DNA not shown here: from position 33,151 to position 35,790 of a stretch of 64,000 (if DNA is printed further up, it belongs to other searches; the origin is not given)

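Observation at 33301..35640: Ski2/Hel308-like helicase carrying an embedded SWIM zinc finger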

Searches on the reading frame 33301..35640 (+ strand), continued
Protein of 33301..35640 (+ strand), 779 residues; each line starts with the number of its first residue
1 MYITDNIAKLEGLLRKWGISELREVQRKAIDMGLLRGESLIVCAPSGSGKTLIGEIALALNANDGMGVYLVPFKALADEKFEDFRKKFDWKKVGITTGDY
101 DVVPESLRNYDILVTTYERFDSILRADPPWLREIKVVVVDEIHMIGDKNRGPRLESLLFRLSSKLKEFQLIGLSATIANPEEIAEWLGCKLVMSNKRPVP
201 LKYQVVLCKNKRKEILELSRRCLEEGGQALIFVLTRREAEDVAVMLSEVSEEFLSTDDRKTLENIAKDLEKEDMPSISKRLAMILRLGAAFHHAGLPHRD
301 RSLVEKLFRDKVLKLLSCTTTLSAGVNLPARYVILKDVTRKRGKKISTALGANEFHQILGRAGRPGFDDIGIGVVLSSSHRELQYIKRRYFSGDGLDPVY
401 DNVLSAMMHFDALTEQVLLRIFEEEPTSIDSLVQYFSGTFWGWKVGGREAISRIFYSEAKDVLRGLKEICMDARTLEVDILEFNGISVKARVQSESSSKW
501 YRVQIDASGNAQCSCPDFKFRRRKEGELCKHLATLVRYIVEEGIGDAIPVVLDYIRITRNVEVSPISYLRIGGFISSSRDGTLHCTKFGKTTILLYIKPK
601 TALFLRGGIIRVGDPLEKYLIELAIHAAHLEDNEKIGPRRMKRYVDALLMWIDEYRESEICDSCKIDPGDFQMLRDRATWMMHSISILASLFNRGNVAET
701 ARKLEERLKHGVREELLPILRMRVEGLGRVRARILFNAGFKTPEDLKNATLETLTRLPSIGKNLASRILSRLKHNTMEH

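Call 6: find_homologous_proteins(query=window:33301-35640:+, max_evalue=1e-10)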
Query window:33301-35640:+ (779 aa): 7037 proteins with E <= 1e-10 among 8000 candidates; the best 120 are listed.
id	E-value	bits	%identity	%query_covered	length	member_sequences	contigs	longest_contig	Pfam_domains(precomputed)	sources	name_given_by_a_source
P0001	0.0e+0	1749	100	100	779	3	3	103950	PF00270.36,PF14520.13,PF00271.38,PF21280.3,PF22527.3,PF04434.23,PF04851.22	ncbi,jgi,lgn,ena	ncbi:MAG: DEAD/DEAH box helicase [Candidatus Baldrarchaeia archaeon]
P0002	5.0e-265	899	53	96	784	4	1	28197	PF12826.14,PF00270.36,PF14520.13,PF00271.38,PF21280.3,PF00633.30,PF22527.3,PF04851.22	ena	-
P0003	4.0e-124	433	37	90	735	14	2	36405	PF00270.36,PF00271.38,PF21280.3,PF22527.3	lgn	-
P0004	4.3e-123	430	35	97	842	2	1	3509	PF00270.36,PF00271.38,PF21280.3,PF04851.22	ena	-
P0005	5.0e-123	430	36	96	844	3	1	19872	PF00270.36,PF00271.38,PF21280.3,PF04851.22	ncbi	ncbi:MAG: DEAD/DEAH box helicase [Promethearchaeota archaeon]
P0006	5.0e-123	430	35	96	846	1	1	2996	PF00270.36,PF00271.38,PF21280.3,PF04851.22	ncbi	-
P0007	5.2e-123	430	34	99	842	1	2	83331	PF00270.36,PF00271.38,PF21280.3,PF04851.22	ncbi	ncbi:MAG: DEAD/DEAH box helicase [Promethearchaeota archaeon]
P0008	7.7e-123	429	35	96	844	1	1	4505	PF00270.36,PF00271.38,PF21280.3,PF04851.22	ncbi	-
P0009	7.9e-122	426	35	97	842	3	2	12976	PF00270.36,PF00271.38,PF21280.3,PF04851.22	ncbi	ncbi:MAG: DEAD/DEAH box helicase [Candidatus Hermodarchaeota archaeon]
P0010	9.4e-122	426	35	99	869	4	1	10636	PF00270.36,PF00271.38,PF21280.3,PF04851.22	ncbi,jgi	-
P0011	1.6e-121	425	34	99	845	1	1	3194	PF00270.36,PF00271.38,PF21280.3,PF04851.22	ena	-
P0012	1.8e-121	425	34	97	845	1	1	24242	PF00270.36,PF00271.38,PF21280.3,PF04851.22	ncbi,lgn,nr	ncbi:MAG: hypothetical protein BAJALOKI1v1_430014 [Promethearchaeota archaeon]|nr:MAG: hypothetical 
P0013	3.7e-121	424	35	98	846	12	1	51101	PF00270.36,PF00271.38,PF21280.3,PF04851.22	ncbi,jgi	ncbi:MAG: DEAD/DEAH box helicase [Promethearchaeota archaeon]|jgi:replicative superfamily II helicas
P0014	3.9e-121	423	34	99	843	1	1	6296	PF00270.36,PF00271.38,PF21280.3,PF04851.22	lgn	-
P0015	4.3e-121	423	38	90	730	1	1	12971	PF00270.36,PF00271.38,PF21280.3,PF22527.3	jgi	jgi:replicative superfamily II helicase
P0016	6.7e-121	423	34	96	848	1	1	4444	PF06745.20,PF00270.36,PF00271.38,PF21280.3,PF04851.22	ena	-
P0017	7.5e-121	423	34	97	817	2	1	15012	PF00270.36,PF00271.38,PF21280.3,PF04851.22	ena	-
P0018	7.9e-121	422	34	96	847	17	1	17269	PF00270.36,PF00271.38,PF21280.3,PF04851.22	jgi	-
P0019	1.2e-120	422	35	97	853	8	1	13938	PF00270.36,PF00271.38,PF21280.3,PF04851.22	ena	-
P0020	1.5e-120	422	34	97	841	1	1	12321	PF00270.36,PF00271.38,PF21280.3,PF04851.22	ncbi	-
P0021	2.1e-120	421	34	97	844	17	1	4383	PF00270.36,PF00271.38,PF04851.22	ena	-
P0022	3.3e-120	420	33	97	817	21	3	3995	PF00270.36,PF00271.38,PF21280.3,PF04851.22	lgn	-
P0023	3.5e-120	420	38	91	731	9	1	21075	PF00270.36,PF00271.38,PF21280.3,PF22527.3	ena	-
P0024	3.9e-120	420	35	96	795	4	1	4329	PF00270.36,PF00271.38,PF21280.3,PF22527.3,PF04851.22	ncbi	ncbi:MAG: DEAD/DEAH box helicase, partial [Candidatus Lokiarchaeota archaeon]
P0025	5.5e-120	420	34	96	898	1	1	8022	PF00270.36,PF00271.38,PF21280.3,PF04851.22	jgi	jgi:replicative superfamily II helicase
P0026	6.8e-120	419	35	96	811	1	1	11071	PF00270.36,PF00271.38,PF21280.3,PF04851.22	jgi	-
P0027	6.8e-120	419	38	90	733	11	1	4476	PF00270.36,PF00271.38,PF21280.3,PF22527.3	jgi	-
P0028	7.1e-120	419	33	98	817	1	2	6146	PF00270.36,PF00271.38,PF04851.22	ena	-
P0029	8.7e-120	419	35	97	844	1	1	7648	PF00270.36,PF00271.38,PF21280.3,PF04851.22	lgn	-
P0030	1.1e-119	419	34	99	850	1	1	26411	PF00270.36,PF00271.38,PF21280.3,PF04851.22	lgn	-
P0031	1.8e-119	418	34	96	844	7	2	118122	PF00270.36,PF00271.38,PF21280.3,PF04851.22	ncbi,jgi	ncbi:MAG: DEAD/DEAH box helicase [Promethearchaeota archaeon]|jgi:helicase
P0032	2.1e-119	418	35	98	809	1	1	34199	PF00270.36,PF00271.38,PF21280.3,PF04851.22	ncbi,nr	ncbi:MAG: DEAD/DEAH box helicase [Candidatus Lokiarchaeota archaeon]|nr:DEAD/DEAH box helicase [Cand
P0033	2.6e-119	417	38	91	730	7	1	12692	PF00270.36,PF00271.38,PF21280.3,PF22527.3,PF04851.22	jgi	jgi:replicative superfamily II helicase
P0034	2.8e-119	417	35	97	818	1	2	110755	PF00270.36,PF00271.38,PF21280.3,PF04851.22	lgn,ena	-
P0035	3.4e-119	417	35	96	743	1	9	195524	PF00270.36,PF00271.38,PF22527.3,PF04851.22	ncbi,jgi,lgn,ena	-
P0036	3.7e-119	417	35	97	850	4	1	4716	PF00270.36,PF00271.38,PF21280.3,PF04851.22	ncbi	-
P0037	4.0e-119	417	34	97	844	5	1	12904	PF00270.36,PF00271.38,PF21280.3,PF04851.22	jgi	-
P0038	4.1e-119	417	35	97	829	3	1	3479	PF00270.36,PF00271.38,PF21280.3,PF04851.22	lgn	-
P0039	4.6e-119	417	33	97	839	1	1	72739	PF00270.36,PF14520.13,PF00271.38,PF21280.3,PF04851.22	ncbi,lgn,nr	ncbi:MAG: DEAD/DEAH box helicase [Candidatus Lokiarchaeota archaeon]|nr:DEAD/DEAH box helicase [Cand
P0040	6.5e-119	416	34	98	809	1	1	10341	PF00270.36,PF00271.38,PF21280.3,PF04851.22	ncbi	-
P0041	7.2e-119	416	34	97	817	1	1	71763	PF00270.36,PF14520.13,PF00271.38,PF21280.3,PF04851.22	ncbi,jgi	ncbi:MAG: DEAD/DEAH box helicase [Promethearchaeota archaeon]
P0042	7.5e-119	416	37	91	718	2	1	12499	PF00270.36,PF00271.38,PF21280.3,PF22527.3,PF04851.22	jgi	jgi:replicative superfamily II helicase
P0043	7.5e-119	416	35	96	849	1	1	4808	PF00270.36,PF00271.38,PF21280.3,PF04851.22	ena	-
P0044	7.8e-119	416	33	97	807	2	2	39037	PF00270.36,PF00271.38,PF04851.22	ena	-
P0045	1.2e-118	415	34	97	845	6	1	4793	PF00270.36,PF00271.38,PF21280.3,PF04851.22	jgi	-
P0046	1.3e-118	415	33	97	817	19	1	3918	PF00270.36,PF00271.38,PF21280.3,PF04851.22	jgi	jgi:helicase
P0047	1.5e-118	415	34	94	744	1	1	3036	PF00270.36,PF00271.38,PF21280.3,PF22527.3,PF04851.22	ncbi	-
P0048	1.6e-118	415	37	90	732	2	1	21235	PF00270.36,PF00271.38,PF21280.3,PF22527.3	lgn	-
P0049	1.6e-118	415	35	97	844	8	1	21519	PF00270.36,PF00271.38,PF21280.3,PF04851.22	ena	-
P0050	1.6e-118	415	34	97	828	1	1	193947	PF00270.36,PF00271.38,PF21280.3,PF04851.22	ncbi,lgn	-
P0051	1.7e-118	415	37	91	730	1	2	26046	PF00270.36,PF00271.38,PF21280.3,PF22527.3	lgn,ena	-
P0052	1.8e-118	415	34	96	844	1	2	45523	PF00270.36,PF00271.38,PF21280.3,PF04851.22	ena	-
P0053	1.8e-118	415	34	95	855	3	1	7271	PF00270.36,PF00271.38,PF21280.3,PF04851.22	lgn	-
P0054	2.1e-118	414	33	97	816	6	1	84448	PF00270.36,PF00271.38,PF21280.3,PF04851.22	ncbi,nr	ncbi:MAG: hypothetical protein CEE42_04435 [Promethearchaeota archaeon Loki_b31]|nr:MAG: hypothetica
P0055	2.4e-118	414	35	96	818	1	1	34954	PF00270.36,PF00271.38,PF04851.22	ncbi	-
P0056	2.4e-118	414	33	96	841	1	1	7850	PF00270.36,PF00271.38,PF21280.3,PF04851.22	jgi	-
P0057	2.8e-118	414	34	97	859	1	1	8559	PF00270.36,PF00271.38,PF21280.3,PF04851.22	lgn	-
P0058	3.1e-118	414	33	96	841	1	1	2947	PF00270.36,PF00271.38,PF21280.3,PF04851.22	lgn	-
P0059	3.2e-118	414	35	99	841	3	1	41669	PF00270.36,PF00271.38,PF21280.3,PF04851.22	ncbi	ncbi:MAG: DEAD/DEAH box helicase [Candidatus Hodarchaeota archaeon]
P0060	3.3e-118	414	34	98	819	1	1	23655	PF00270.36,PF00271.38,PF21280.3,PF04851.22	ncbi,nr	ncbi:MAG: DEAD/DEAH box helicase [Candidatus Lokiarchaeota archaeon]|nr:DEAD/DEAH box helicase [Cand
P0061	3.4e-118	414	35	97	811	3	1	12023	PF00270.36,PF00271.38,PF21280.3,PF04851.22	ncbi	ncbi:MAG: DEAD/DEAH box helicase [Promethearchaeota archaeon]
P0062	3.8e-118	414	34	97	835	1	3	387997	PF00270.36,PF00271.38,PF21280.3,PF04851.22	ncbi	ncbi:MAG: DEAD/DEAH box helicase [Candidatus Hermodarchaeota archaeon]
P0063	4.2e-118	413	34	99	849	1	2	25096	PF00270.36,PF00271.38,PF21280.3,PF04851.22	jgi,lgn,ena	-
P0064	4.2e-118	413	35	94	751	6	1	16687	PF00270.36,PF00271.38,PF22527.3,PF04851.22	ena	-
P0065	4.6e-118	413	33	97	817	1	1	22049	PF00270.36,PF00271.38,PF21280.3,PF04851.22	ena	-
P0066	6.3e-118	413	33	96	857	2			PF00270.36,PF00271.38,PF21280.3,PF04851.22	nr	nr:DEAD/DEAH box helicase [Candidatus Njordarchaeota archaeon]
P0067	6.4e-118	413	37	90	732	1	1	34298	PF00270.36,PF00271.38,PF21280.3,PF22527.3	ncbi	-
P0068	8.7e-118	412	34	97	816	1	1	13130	PF00270.36,PF00271.38,PF21280.3,PF04851.22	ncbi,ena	-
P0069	9.1e-118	412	33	97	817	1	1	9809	PF00270.36,PF00271.38,PF04851.22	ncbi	ncbi:hypothetical protein ES705_12617 [subsurface metagenome]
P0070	9.5e-118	412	34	96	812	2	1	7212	PF00270.36,PF00271.38,PF21280.3,PF22527.3,PF04851.22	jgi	jgi:helicase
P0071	1.0e-117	412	35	96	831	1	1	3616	PF00270.36,PF00271.38,PF21280.3,PF04851.22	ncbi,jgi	ncbi:MAG: DEAD/DEAH box helicase [Promethearchaeota archaeon]|jgi:helicase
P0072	1.1e-117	412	35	94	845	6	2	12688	PF00270.36,PF00271.38,PF21280.3,PF04851.22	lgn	-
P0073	1.1e-117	412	34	98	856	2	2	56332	PF00270.36,PF00271.38,PF21280.3,PF04851.22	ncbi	ncbi:MAG: DEAD/DEAH box helicase [Promethearchaeota archaeon]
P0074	1.3e-117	412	33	97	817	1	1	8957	PF00270.36,PF00271.38,PF21280.3,PF04851.22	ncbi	ncbi:hypothetical protein ES707_12113 [subsurface metagenome]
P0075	1.4e-117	412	34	100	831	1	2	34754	PF00270.36,PF00271.38,PF21280.3,PF04851.22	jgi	-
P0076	1.5e-117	412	33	96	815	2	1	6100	PF00270.36,PF00271.38,PF21280.3,PF04851.22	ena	-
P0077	1.8e-117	411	34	99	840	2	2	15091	PF00270.36,PF00271.38,PF21280.3,PF04851.22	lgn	-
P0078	1.8e-117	411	35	97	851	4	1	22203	PF00270.36,PF00271.38,PF21280.3,PF04851.22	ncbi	ncbi:MAG: DEAD/DEAH box helicase [Promethearchaeota archaeon]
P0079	2.2e-117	411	34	97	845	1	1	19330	PF00270.36,PF00271.38,PF21280.3,PF04851.22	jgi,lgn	jgi:replicative superfamily II helicase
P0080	2.5e-117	411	35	99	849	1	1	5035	PF00270.36,PF00271.38,PF21280.3,PF04851.22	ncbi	-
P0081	2.6e-117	411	36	94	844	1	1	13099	PF00270.36,PF00271.38,PF21280.3,PF04851.22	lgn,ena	-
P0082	2.6e-117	411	35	99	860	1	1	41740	PF00270.36,PF00271.38,PF21280.3,PF04851.22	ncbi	-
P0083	2.8e-117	411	34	96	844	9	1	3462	PF00270.36,PF00271.38,PF21280.3,PF04851.22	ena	-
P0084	2.9e-117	411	34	97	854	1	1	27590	PF00270.36,PF00271.38,PF21280.3,PF04851.22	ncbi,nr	ncbi:MAG: hypothetical protein BAJALOKI2v1_540010 [Promethearchaeota archaeon]|nr:MAG: hypothetical 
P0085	3.5e-117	410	35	97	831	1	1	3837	PF00270.36,PF00271.38,PF21280.3,PF04851.22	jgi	jgi:helicase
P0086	3.7e-117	410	34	94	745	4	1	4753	PF00270.36,PF00271.38,PF22527.3,PF04851.22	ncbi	-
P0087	4.9e-117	410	35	96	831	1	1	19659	PF00270.36,PF00271.38,PF21280.3,PF04851.22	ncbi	-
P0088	5.2e-117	410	34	99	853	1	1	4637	PF00270.36,PF00271.38,PF21280.3,PF04851.22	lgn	-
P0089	6.1e-117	410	32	97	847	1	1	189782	PF00270.36,PF00271.38,PF21280.3,PF04851.22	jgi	jgi:helicase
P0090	6.1e-117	410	35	97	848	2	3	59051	PF00270.36,PF00271.38,PF21280.3,PF04851.22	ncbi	ncbi:MAG: DEAD/DEAH box helicase [Promethearchaeota archaeon]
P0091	6.4e-117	410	34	97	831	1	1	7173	PF00270.36,PF00271.38,PF21280.3,PF04851.22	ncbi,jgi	ncbi:MAG: DEAD/DEAH box helicase [Promethearchaeota archaeon]|jgi:helicase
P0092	8.6e-117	409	33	94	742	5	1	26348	PF00270.36,PF00271.38,PF21280.3,PF22527.3,PF04851.22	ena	-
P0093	8.7e-117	409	34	96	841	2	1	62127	PF00270.36,PF00271.38,PF04851.22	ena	-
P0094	8.8e-117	409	34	96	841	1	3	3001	PF00270.36,PF00271.38,PF21280.3,PF04851.22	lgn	-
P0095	8.9e-117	409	34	94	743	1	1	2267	PF00270.36,PF00271.38,PF21280.3,PF22527.3,PF04851.22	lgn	-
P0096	9.0e-117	409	36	86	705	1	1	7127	PF00270.36,PF00271.38,PF04851.22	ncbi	-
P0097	1.2e-116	409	34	94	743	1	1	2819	PF00270.36,PF00271.38,PF21280.3,PF22527.3,PF04851.22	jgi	-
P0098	1.2e-116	409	35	96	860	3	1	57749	PF00270.36,PF00271.38,PF21280.3,PF04851.22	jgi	jgi:helicase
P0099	1.3e-116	409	34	96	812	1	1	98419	PF00270.36,PF00271.38,PF21280.3,PF04851.22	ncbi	-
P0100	1.5e-116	408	35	97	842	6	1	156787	PF00270.36,PF00271.38,PF21280.3,PF04851.22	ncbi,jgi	ncbi:MAG: DEAD/DEAH box helicase [Promethearchaeota archaeon]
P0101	2.0e-116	408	34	96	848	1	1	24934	PF00270.36,PF00271.38,PF04851.22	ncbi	ncbi:MAG: DEAD/DEAH box helicase [Promethearchaeota archaeon]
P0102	2.1e-116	408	33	97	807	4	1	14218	PF00270.36,PF00271.38,PF21280.3,PF04851.22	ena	-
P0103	2.1e-116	408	33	97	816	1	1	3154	PF00270.36,PF00271.38,PF21280.3,PF04851.22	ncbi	-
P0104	2.4e-116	408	35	99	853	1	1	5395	PF00270.36,PF00271.38,PF21280.3,PF04851.22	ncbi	ncbi:MAG: DEAD/DEAH box helicase [Promethearchaeota archaeon]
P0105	2.4e-116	408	35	96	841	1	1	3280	PF00270.36,PF00271.38,PF21280.3,PF22527.3,PF04851.22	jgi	jgi:replicative superfamily II helicase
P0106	2.4e-116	408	34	97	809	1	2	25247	PF00270.36,PF00271.38,PF21280.3,PF04851.22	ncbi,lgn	ncbi:MAG: DEAD/DEAH box helicase [Promethearchaeota archaeon]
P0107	2.5e-116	408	33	96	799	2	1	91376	PF00270.36,PF00271.38,PF21280.3,PF04851.22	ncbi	-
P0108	2.5e-116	408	35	96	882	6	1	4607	PF00270.36,PF00271.38,PF21280.3,PF04851.22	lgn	-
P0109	2.6e-116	408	35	97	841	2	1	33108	PF00270.36,PF00271.38,PF21280.3,PF04851.22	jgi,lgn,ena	-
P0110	2.6e-116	408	35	97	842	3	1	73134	PF00270.36,PF00271.38,PF21280.3,PF04851.22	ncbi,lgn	-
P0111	2.6e-116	408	33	97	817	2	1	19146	PF00270.36,PF00271.38,PF21280.3,PF04851.22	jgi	-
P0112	3.0e-116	407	34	96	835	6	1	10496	PF00270.36,PF00271.38,PF21280.3,PF04851.22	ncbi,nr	ncbi:MAG: DEAD/DEAH box helicase [Candidatus Lokiarchaeota archaeon]|nr:DEAD/DEAH box helicase [Cand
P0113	3.2e-116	407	37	91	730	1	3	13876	PF00270.36,PF00271.38,PF21280.3,PF22527.3,PF04851.22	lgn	-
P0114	3.2e-116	407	34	96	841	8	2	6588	PF00270.36,PF00271.38,PF21280.3,PF04851.22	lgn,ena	-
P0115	3.4e-116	407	34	99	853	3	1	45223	PF00270.36,PF00271.38,PF21280.3,PF04851.22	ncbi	ncbi:MAG: DEAD/DEAH box helicase [Promethearchaeota archaeon]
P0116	3.9e-116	407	33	96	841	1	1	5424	PF00270.36,PF00271.38,PF21280.3,PF04851.22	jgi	-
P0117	4.2e-116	407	34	97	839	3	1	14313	PF00270.36,PF00271.38,PF21280.3,PF04851.22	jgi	-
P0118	4.7e-116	407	34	97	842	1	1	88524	PF00270.36,PF00271.38,PF21280.3,PF04851.22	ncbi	ncbi:MAG: DEAD/DEAH box helicase [Promethearchaeota archaeon]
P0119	4.8e-116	407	34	96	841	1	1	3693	PF00270.36,PF00271.38,PF04851.22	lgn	-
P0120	4.9e-116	407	33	97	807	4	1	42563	PF00270.36,PF00271.38,PF04851.22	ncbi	-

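Call 14: find_related_loci(query=A2, collection=genome_contigs, flank=6000)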
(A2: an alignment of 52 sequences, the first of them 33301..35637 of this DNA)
Query A2 (779 aa) in genome_contigs; peptide patterns used: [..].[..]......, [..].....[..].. (x = any residue, [..] = any of these).
600 stretches matched a pattern (row limit reached: there are more); 576 encode a relative of the query (tblastn E <= 1e-3); the best 80 are kept; 80 distinct loci.
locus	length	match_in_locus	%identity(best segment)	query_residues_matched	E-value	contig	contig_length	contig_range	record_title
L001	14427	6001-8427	35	13-773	4e-131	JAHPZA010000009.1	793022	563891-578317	MAG: Promethearchaeota archaeon isolate LW40_45 NODE_7_length_793022_cov_20.468038, whole genome shotgun sequence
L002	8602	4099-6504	34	19-779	5e-127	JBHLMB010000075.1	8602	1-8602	MAG: Promethearchaeota archaeon isolate DZ2M.159 DZ2M.159@30481, whole genome shotgun sequence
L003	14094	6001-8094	37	9-709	7e-127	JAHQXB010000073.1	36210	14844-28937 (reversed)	MAG: Candidatus Jordarchaeia archaeon isolate RPF2 contig_124_360_length_36210_read_count_100516, whole genome shotgun s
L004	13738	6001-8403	35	13-765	1e-125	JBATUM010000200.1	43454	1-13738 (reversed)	MAG: Promethearchaeia archaeon isolate MFD12951_ilm_asm_bin5 k127_50090, whole genome shotgun sequence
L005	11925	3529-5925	34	19-769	2e-123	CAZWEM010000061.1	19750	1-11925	MAG TPA_asm: uncultured archaeon isolate binchicken_co94_320 genome assembly, contig: NODE_3757_length_19750_cov_7.96207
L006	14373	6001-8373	35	22-764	3e-122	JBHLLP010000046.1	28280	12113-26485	MAG: Candidatus Hermodarchaeota archaeon isolate DZ1M.92 DZ1M.92@5397, whole genome shotgun sequence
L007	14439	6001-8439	34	2-768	5e-121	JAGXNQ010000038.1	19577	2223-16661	MAG: Promethearchaeota archaeon isolate bin12 NODE_38_length_19577_cov_108.851459, whole genome shotgun sequence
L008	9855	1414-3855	34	2-769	6e-120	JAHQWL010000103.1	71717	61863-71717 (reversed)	MAG: Promethearchaeia archaeon isolate ABR06 NODE_96_length_71717_cov_13, whole genome shotgun sequence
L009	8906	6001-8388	35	22-769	8e-119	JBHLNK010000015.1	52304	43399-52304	MAG: Promethearchaeota archaeon isolate DZ2S.252 DZ2S.252@1583, whole genome shotgun sequence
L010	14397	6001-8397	35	19-769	9e-118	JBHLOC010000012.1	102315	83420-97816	MAG: Promethearchaeota archaeon isolate DZ3M.111 DZ3M.111@404, whole genome shotgun sequence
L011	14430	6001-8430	34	2-765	2e-116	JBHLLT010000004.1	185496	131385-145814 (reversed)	MAG: Promethearchaeota archaeon isolate DZ1S.179 DZ1S.179@57, whole genome shotgun sequence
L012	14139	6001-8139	35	2-676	1e-109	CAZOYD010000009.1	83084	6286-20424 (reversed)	MAG TPA_asm: uncultured archaeon isolate binchicken_co163_167 genome assembly, contig: NODE_256_length_83084_cov_22.8244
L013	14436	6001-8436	33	2-765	3e-122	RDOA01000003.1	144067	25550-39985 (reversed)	MAG: Promethearchaeota archaeon isolate DZG_bin1.240 NODE_3_length_144067_cov_22.859337, whole genome shotgun sequence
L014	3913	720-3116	33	13-767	7e-107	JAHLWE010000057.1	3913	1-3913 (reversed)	MAG: Promethearchaeota archaeon isolate 2R3_4 k141_13136, whole genome shotgun sequence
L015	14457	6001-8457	33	2-774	4e-124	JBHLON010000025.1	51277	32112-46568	MAG: Promethearchaeota archaeon isolate DZ3M.354 DZ3M.354@1656, whole genome shotgun sequence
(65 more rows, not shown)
